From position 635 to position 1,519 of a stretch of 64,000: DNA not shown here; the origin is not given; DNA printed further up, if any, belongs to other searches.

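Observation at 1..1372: cwlD is cut off at its 5' end about 40 nt after a large serine recombinase gene: candidate sporulation-gene intervening element or prophage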

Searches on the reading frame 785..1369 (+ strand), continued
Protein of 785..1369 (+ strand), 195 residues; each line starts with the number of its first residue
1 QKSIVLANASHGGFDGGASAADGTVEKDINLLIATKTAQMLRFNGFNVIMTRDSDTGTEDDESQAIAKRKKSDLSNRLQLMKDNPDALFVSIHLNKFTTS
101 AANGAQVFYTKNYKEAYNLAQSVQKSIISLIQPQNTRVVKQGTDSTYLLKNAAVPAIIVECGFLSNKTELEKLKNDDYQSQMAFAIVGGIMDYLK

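Call 49: search_protein_families(library=pfam, proteins=[L056:350-1078:+, L056:1601-2362:+, L056:2411-3163:+, L056:3208-6003:+, L056:6525-7490:+, L056:8008-8796:+, L056:8809-9693:+, L018:6332-7231:-, L018:2687-3766:+, L018:12-1613:+], max_evalue=0.001)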
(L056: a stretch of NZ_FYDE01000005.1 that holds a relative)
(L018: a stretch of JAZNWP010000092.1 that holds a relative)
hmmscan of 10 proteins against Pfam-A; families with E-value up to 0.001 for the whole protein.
L056:350-1078:+ (242 aa): 1 family
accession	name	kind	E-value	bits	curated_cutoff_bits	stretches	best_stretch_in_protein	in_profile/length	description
PF01168.26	Ala_racemase_N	-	3.2e-18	66.7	24.1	1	35-235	20-218/220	Alanine racemase, N-terminal domain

L056:1601-2362:+ (253 aa): 2 families
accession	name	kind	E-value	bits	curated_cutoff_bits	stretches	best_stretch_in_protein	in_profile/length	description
PF17774.7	YlmH_RBD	-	6.2e-09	36.5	23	1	98-153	22-77/84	Putative RNA-binding domain in YlmH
PF01479.30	S4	-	0.0004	20.5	22.8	0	178-223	2-48/48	S4 domain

L056:2411-3163:+ (250 aa): 1 family
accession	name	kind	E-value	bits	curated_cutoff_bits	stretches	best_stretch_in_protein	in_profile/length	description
PF05103.18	DivIVA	-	8.4e-31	107.1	28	1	3-133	2-131/131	DivIVA protein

L056:3208-6003:+ (931 aa): 7 families
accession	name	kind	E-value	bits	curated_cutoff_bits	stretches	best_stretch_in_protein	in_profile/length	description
PF00133.28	tRNA-synt_1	-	4.4e-137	457.6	22.7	1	30-646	2-414/414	tRNA synthetases class I (I, L, M and V)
PF08264.19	Anticodon_1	-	6.1e-32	111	25.1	1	690-847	1-147/148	Anticodon-binding domain of tRNA ligase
PF09334.17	tRNA-synt_1g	-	3.3e-29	102.3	20.1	3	60-215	8-149/391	tRNA synthetases class I (M)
PF06827.20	zf-FPG_IleRS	-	7.9e-08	32.4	21.3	1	903-928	4-29/30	Zinc finger found in FPG and IleRS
PF01406.26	tRNA-synt_1e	-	1.2e-05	25.2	27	0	574-652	221-298/301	tRNA synthetases class I (C) catalytic domain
PF13603.12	tRNA-synt_1_2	-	4.9e-05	23.3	25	1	305-388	87-183/185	Leucyl-tRNA synthetase, editing domain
PF01921.24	tRNA-synt_1f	-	0.00045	19.7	27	0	584-663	261-338/360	tRNA synthetases class I (K)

L056:6525-7490:+ (321 aa): 2 families
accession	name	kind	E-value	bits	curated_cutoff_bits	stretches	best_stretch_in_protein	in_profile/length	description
PF00849.27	PseudoU_synth_2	-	2.4e-35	122.4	26.8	1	105-260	1-151/152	RNA pseudouridylate synthase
PF01479.30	S4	-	7e-05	22.9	22.8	1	33-76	2-46/48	S4 domain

L056:8008-8796:+ (262 aa): 1 family
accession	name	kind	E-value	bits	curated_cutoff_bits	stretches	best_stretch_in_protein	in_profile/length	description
PF00899.27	ThiF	-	4.5e-38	131.2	28.1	1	11-251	9-205/238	ThiF family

L056:8809-9693:+ (294 aa): 2 families
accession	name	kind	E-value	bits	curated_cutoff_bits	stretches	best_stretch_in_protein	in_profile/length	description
PF01171.26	ATP_bind_3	-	8e-14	52.2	27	1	43-207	2-164/182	PP-loop family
PF03054.22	tRNA_Me_trans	-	9.2e-06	25.9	20.6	0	102-149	79-128/202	tRNA methyl transferase HUP domain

L018:6332-7231:- (299 aa): 0 families

L018:2687-3766:+ (359 aa): 1 family
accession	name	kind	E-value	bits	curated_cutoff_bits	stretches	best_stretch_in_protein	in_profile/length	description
PF01661.27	Macro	-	1.1e-42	145.2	22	1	19-131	1-118/118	Macro domain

L018:12-1613:+ (533 aa): 0 families

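Call 60: search_solved_structures(query=L005:5-1588:+, max_evalue=0.001)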
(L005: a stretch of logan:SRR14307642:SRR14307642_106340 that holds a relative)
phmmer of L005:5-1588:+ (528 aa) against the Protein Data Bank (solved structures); distinct sequences matched with E-value up to 0.001: 12.
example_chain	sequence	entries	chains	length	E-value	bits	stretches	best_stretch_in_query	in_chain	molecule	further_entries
9dxh_A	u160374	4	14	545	1.3e-14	57.4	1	9-506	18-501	Resolvase homolog YokA | Site-specific recombinase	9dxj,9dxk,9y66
9dxd_A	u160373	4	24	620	2.1e-14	56.7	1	9-506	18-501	Resolvase homolog YokA,SPbeta prophage-derived uncharacterized protein YotN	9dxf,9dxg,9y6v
2mhc_A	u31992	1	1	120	3.2e-10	42.9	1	5-121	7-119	TnpX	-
3bvp_A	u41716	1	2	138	1.5e-09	40.8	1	21-137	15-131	TP901-1 Integrase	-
3g13_A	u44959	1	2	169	4.5e-09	39.2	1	21-163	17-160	Putative conjugative transposon recombinase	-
4kis_A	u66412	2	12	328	1.8e-07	33.9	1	287-490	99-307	Putative integrase [Bacteriophage A118] | A118 serine integrase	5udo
6dnw_A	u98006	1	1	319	2e-07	33.7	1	287-489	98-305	Putative integrase [Bacteriophage A118]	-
9ibl_B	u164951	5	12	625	2.4e-05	26.9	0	60-176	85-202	Integrase | PhiC31 integrase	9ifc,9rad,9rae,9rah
9u2s_A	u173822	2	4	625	2.5e-05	26.8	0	60-176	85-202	Integrase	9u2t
9teh_A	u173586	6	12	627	2.5e-05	26.8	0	60-176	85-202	Integrase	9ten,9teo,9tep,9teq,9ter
9iu2_A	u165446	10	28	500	0.00014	24.4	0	25-185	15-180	Integrase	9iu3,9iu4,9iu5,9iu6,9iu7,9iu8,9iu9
4m6f_A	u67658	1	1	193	0.00074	21.9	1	53-198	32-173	DNA-invertase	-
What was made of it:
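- On Large serine recombinase: The 528-aa protein aligns to SprA over residues 9-506 (call 60).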

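Call 61: search_dna_similar(query=L005:5-1588:+, collection=phages, mode=protein, max_rows=12)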
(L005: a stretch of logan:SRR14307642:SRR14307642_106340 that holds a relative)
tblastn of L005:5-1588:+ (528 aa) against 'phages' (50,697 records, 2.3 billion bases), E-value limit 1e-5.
Records with a match: 559; places in all: 757; records where one place covers at least 80% of the query: 199.
Best place of each record, by identity: <60% 559.
By first word of the organism name: Streptococcus 159; Bacteriophage 84; Bacillus 68; Staphylococcus 28; Paenibacillus 25; Mycobacterium 22; Clostridium 21; Arthrobacter 14; Lactococcus 12; phage 11; and 51 more.
By host as written in the record: - 112; Bacillus anthracis 16; Mycobacterium smegmatis mc2 155 15; Streptococcus suis 11; Paenibacillus larvae 10; Arthrobacter globiformis B-2979 10; Paenibacillus larvae ATCC 9545 9; Staphylococcus epidermidis 9; and 239 more.
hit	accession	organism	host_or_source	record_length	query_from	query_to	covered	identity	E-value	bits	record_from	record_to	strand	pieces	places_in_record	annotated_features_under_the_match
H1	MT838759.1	Bacteriophage sp.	human fecal samples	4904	8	520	97%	30.7%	8e-65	234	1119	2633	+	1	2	record has no annotation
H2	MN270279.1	Streptococcus phage phi-SsuZKB4_rum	Streptococcus suis ZKB4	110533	8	528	99%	30.2%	4e-55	206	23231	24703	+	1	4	site-specific recombinase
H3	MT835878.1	Bacteriophage sp.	human fecal samples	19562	8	525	98%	30.2%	2e-61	224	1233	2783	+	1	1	record has no annotation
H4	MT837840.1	Bacteriophage sp.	human fecal samples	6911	6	389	73%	40.3%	1e-81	283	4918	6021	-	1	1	record has no annotation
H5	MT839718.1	Bacteriophage sp.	human fecal samples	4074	4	527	99%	29.3%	6e-51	193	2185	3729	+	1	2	record has no annotation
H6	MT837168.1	Bacteriophage sp.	human fecal samples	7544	8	516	96%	30.1%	2e-49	189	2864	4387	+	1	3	record has no annotation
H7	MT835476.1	Bacteriophage sp.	human fecal samples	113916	5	525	99%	28.8%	2e-51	194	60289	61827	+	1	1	record has no annotation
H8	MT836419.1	Bacteriophage sp.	human fecal samples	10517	8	509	95%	29.7%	2e-49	220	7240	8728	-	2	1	record has no annotation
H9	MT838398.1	Bacteriophage sp.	human fecal samples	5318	5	511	96%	29.0%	1e-49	189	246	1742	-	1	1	record has no annotation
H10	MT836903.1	Bacteriophage sp.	human fecal samples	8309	2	524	99%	27.9%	2e-49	189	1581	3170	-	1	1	record has no annotation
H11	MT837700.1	Bacteriophage sp.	human fecal samples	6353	9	526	98%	28.1%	4e-52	196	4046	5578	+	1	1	record has no annotation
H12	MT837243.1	Bacteriophage sp.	human fecal samples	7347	8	528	99%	27.8%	6e-42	166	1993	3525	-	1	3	record has no annotation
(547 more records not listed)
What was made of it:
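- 559 phage records hold distant relatives at 40% identity or less (call 61).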

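Call 65: search_protein_families(library=phrogs, proteins=[L001:8224-8430:+, L051:9802-10008:+, L005:5-1588:+, L056:9831-9965:+], max_evalue=0.01)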
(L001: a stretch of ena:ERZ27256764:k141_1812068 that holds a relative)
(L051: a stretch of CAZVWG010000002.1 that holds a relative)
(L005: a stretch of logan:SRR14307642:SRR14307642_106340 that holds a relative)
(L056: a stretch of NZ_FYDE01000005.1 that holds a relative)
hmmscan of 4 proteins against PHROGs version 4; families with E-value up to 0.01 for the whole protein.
L001:8224-8430:+ (69 aa): 0 families

L051:9802-10008:+ (69 aa): 1 family
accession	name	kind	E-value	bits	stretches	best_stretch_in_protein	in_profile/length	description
phrog_7673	-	head and packaging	0.0076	17.5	1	16-52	9-44/90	internal head protein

L005:5-1588:+ (528 aa): 3 families
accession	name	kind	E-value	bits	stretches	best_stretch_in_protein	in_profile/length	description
phrog_95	-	integration and excision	9.7e-100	336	1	6-527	90-574/651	integrase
phrog_125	-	DNA, RNA and nucleotide metabolism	3.7e-25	89.9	1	8-309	24-250/254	DNA invertase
phrog_6620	-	integration and excision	2e-07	31.8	1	22-100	66-143/201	transposase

L056:9831-9965:+ (45 aa): 0 families
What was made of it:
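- LSRs are common phage integrases (PHROG 95, call 65).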

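Call 71: search_protein_families(library=pfam, proteins=[L046:5360-6499:+, L046:6516-7718:+, L046:7750-8313:+, L046:8384-9787:-, L046:11659-12756:+, L063:323-1249:+, L063:1455-2240:+, L063:2461-3363:-, L063:3482-4546:-, L063:5385-6356:+], max_evalue=0.001)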
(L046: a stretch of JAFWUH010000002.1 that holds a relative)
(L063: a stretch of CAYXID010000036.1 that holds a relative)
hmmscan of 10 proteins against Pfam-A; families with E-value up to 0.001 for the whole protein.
L046:5360-6499:+ (379 aa): 1 family
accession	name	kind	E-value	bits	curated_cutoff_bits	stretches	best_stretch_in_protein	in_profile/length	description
PF06772.16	LtrA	-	1e-35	124.1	31.9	1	12-358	1-352/356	Bacterial low temperature requirement A protein (LtrA)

L046:6516-7718:+ (400 aa): 3 families
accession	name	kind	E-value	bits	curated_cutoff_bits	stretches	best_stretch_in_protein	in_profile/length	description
PF00465.25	Fe-ADH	-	4.7e-44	150.4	31.3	1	23-193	2-168/168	Iron-containing alcohol dehydrogenase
PF25137.1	ADH_Fe_C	-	1.2e-27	97.3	27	1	205-399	2-193/194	Fe-containing alcohol dehydrogenase family, C-terminal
PF13685.12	Fe-ADH_2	-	4.3e-07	30.5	28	1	29-124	4-97/149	Iron-containing alcohol dehydrogenase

L046:7750-8313:+ (187 aa): 1 family
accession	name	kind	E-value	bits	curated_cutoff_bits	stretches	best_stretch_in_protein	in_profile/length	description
PF01613.24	Flavin_Reduct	-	7.8e-20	72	27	1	12-147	4-138/153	Flavin reductase like domain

L046:8384-9787:- (467 aa): 7 families
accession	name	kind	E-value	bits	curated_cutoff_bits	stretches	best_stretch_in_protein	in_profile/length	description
PF01266.30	DAO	-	1.9e-36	126.7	27.9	1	62-385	1-352/353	FAD dependent oxidoreductase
PF00355.32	Rieske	-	5.4e-08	33.1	20.3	1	423-466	38-82/88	Rieske [2Fe-2S] domain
PF01494.25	FAD_binding_3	-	1.7e-07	31.3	22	1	60-98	1-39/349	FAD binding domain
PF13450.12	NAD_binding_8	-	3.8e-07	30.7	21.9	1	65-113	1-50/68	NAD(P)-binding Rossmann-like domain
PF00890.30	FAD_binding_2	-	2.9e-05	23.9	20.4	1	62-100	1-39/414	FAD binding domain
PF12831.13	FAD_oxidored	-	8.8e-05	22.4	27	1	62-130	1-69/416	FAD dependent oxidoreductase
PF07992.20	Pyr_redox_2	-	0.00065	19.7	26.1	1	62-101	2-41/291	Pyridine nucleotide-disulphide oxidoreductase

L046:11659-12756:+ (365 aa): 1 family
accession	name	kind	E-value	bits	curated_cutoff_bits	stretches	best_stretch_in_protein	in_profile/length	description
PF07804.18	HipA_C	-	2.2e-07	31.2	30.5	1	166-316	19-186/213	HipA-like C-terminal domain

L063:323-1249:+ (308 aa): 0 families

L063:1455-2240:+ (261 aa): 1 family
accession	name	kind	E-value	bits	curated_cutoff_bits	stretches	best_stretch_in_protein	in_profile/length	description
PF16227.11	DUF4886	-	5.7e-74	248.6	26.7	1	15-240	1-226/242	Domain of unknown function (DUF4886)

L063:2461-3363:- (300 aa): 1 family
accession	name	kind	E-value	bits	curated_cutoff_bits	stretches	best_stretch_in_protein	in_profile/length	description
PF01261.30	AP_endonuc_2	-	3.5e-33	115.8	31.1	1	36-296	1-248/249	Xylose isomerase-like TIM barrel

L063:3482-4546:- (354 aa): 5 families
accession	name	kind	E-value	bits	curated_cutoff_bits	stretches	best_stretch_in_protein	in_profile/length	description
PF01408.29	GFO_IDH_MocA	-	7.2e-32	111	24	1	4-124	1-120/120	Oxidoreductase family, NAD-binding Rossmann fold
PF22725.1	GFO_IDH_MocA_C3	-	9.3e-24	84.2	27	1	135-270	4-121/124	GFO/IDH/MocA C-terminal domain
PF02894.22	GFO_IDH_MocA_C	-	1.3e-22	81.1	22.9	1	136-353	1-218/218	Oxidoreductase family, C-terminal alpha/beta domain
PF08635.15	ox_reductase_C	-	5.3e-05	23.4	22.5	1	127-258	1-130/142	Putative oxidoreductase C terminal domain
PF03447.22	NAD_binding_3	-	0.00013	23.1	24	1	10-118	1-111/116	Homoserine dehydrogenase, NAD binding domain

L063:5385-6356:+ (323 aa): 4 families
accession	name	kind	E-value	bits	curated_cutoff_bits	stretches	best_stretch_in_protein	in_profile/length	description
PF12833.13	HTH_18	-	1.5e-17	64.1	33.6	1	236-311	1-76/80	Helix-turn-helix domain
PF00165.29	HTH_AraC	-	3.1e-12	46.7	26.6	2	225-264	3-42/42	Bacterial regulatory helix-turn-helix proteins, AraC family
PF02311.25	AraC_binding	-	6.2e-06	26.4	21.1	1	86-155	19-89/135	AraC-like ligand binding domain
PF07883.17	Cupin_2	-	8.5e-06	25.8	27.2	1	81-129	9-57/70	Cupin domain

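Call 73: find_related_loci(query=A2, collection=viral_contigs, flank=10000)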
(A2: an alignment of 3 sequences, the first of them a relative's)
Query A2 (528 aa) in viral_contigs; peptide patterns used: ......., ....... (x = any residue, [..] = any of these).
49 stretches matched a pattern, but none encodes a relative of the query by tblastn (E <= 1e-3).

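Call 76: find_related_loci(query=A2, collection=metagenome_contigs, flank=10000)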
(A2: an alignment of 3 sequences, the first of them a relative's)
Query A2 (528 aa) in metagenome_contigs; peptide patterns used: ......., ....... (x = any residue, [..] = any of these).
600 stretches matched a pattern (row limit reached: there are more); 126 encode a relative of the query (tblastn E <= 1e-3); the best 80 are kept; 80 distinct loci.
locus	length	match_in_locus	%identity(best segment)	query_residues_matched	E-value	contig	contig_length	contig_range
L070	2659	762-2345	87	1-528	0e+0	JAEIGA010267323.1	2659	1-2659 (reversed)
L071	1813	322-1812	69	1-497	0e+0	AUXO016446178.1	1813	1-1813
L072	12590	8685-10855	42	6-525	2e-123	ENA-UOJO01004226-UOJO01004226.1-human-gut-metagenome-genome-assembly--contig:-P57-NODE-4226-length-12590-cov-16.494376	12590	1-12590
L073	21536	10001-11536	41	6-526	4e-123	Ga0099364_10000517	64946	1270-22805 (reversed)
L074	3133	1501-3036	41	8-526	7e-127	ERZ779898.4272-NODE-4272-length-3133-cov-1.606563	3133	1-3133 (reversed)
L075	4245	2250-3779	41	6-525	8e-124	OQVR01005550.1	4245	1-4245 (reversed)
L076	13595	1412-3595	41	6-526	8e-122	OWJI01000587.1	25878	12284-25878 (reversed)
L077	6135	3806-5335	42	6-525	5e-122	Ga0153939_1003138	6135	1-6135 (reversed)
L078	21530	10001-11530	41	6-525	1e-121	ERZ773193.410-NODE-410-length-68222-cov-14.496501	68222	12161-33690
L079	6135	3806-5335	42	6-525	6e-122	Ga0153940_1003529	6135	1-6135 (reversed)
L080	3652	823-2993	41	6-525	1e-124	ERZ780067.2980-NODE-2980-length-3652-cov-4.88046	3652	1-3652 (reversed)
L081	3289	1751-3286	40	8-525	1e-125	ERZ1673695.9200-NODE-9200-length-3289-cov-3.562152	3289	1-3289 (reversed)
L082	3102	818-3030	41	6-526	8e-126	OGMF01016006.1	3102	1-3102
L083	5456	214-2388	41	6-525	1e-121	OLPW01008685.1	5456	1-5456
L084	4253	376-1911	41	8-525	1e-122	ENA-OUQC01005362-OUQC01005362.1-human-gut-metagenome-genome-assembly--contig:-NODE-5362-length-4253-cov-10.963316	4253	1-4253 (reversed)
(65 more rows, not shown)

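Call 81: search_protein_families(library=ncbifam, proteins=[P0017, P0002], max_evalue=1e-10)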
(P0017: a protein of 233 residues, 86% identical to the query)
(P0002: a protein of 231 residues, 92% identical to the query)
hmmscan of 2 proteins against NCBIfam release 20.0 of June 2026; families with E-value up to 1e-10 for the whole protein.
P0017 (233 aa): 4 families
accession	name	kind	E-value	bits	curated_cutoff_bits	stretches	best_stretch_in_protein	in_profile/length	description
TIGR02883.1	spore_cwlD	equivalog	1.3e-61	208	221.55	1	41-231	1-189/189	N-acetylmuramoyl-L-alanine amidase CwlD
NF007652.1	PRK10319.1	equivalog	6.8e-22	78.1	400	1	30-155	47-159/291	N-acetylmuramoyl-L-alanine amidase AmiA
NF038267.1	amidase_AmiC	exception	1.1e-19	70.4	700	0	30-148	176-281/407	N-acetylmuramoyl-L-alanine amidase AmiC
NF007751.0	PRK10431.1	equivalog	5.1e-18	64.9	532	0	32-162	183-300/445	N-acetylmuramoyl-L-alanine amidase AmiB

P0002 (231 aa): 4 families
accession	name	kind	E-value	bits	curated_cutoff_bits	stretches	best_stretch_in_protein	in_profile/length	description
TIGR02883.1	spore_cwlD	equivalog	4e-61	206.4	221.55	1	41-229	3-189/189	N-acetylmuramoyl-L-alanine amidase CwlD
NF007652.1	PRK10319.1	equivalog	6.9e-22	78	400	1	35-158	54-164/291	N-acetylmuramoyl-L-alanine amidase AmiA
NF038267.1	amidase_AmiC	exception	9.6e-19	67.3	700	0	38-147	186-282/407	N-acetylmuramoyl-L-alanine amidase AmiC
NF007751.0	PRK10431.1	equivalog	5.5e-18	64.7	532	0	38-158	191-298/445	N-acetylmuramoyl-L-alanine amidase AmiB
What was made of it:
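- Even intact orthologues fall slightly below NCBIfam's CwlD cutoff (call 81).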
